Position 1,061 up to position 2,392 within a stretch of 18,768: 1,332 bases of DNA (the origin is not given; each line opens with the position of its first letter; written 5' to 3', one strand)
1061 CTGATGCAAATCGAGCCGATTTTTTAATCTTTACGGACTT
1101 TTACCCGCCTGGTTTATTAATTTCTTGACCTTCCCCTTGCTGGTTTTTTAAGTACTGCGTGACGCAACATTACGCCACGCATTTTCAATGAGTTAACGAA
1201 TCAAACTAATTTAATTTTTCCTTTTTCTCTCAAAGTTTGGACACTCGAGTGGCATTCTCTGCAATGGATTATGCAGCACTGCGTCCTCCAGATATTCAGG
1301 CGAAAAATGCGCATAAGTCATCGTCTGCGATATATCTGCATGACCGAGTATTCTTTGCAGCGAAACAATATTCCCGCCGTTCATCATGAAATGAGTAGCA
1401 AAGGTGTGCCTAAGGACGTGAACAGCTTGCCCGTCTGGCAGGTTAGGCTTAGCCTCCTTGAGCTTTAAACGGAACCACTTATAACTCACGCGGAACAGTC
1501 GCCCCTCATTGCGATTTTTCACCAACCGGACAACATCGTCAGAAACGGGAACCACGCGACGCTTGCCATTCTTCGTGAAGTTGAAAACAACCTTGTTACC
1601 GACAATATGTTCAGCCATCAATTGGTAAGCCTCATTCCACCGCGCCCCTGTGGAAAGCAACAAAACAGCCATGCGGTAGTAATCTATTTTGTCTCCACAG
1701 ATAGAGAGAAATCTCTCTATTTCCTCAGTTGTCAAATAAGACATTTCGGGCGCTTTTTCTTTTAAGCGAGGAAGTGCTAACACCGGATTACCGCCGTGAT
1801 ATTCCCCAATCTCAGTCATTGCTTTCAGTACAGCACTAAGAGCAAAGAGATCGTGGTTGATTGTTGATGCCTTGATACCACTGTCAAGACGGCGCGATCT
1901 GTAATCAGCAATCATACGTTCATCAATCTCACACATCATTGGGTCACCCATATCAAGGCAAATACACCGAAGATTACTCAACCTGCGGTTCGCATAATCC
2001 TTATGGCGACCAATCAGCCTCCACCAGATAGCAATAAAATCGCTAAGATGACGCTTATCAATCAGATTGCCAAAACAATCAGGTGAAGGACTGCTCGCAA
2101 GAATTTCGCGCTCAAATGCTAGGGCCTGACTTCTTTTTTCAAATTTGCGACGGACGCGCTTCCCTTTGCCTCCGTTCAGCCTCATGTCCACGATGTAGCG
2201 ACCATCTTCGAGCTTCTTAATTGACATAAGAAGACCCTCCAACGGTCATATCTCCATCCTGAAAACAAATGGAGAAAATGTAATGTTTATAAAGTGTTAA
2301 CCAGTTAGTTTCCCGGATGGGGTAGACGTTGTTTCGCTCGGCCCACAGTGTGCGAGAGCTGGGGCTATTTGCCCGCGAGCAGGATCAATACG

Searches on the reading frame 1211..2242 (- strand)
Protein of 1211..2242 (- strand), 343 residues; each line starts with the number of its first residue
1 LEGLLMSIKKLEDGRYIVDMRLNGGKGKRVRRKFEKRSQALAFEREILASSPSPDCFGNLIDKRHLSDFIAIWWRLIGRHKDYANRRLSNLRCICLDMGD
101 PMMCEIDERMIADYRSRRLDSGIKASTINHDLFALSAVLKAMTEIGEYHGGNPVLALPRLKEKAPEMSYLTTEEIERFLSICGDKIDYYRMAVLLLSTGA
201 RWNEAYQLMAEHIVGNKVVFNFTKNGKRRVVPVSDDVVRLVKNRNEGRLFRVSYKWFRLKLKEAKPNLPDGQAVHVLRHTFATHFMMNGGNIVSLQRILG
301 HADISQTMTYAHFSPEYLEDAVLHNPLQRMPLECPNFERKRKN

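Call 51: search_protein_families(library=pfam, proteins=[window:1211-2242:-], max_evalue=0.001)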
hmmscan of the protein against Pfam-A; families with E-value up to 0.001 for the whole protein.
window:1211-2242:- (343 aa): 2 families
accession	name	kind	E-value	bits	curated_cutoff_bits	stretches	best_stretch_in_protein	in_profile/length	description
PF24624.1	Int_N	-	3.4e-27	95.5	27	1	62-161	1-100/100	Phage integrase, N-terminal domain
PF00589.27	Phage_integrase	-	1e-20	74.7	27.1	1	169-314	2-169/172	Phage integrase family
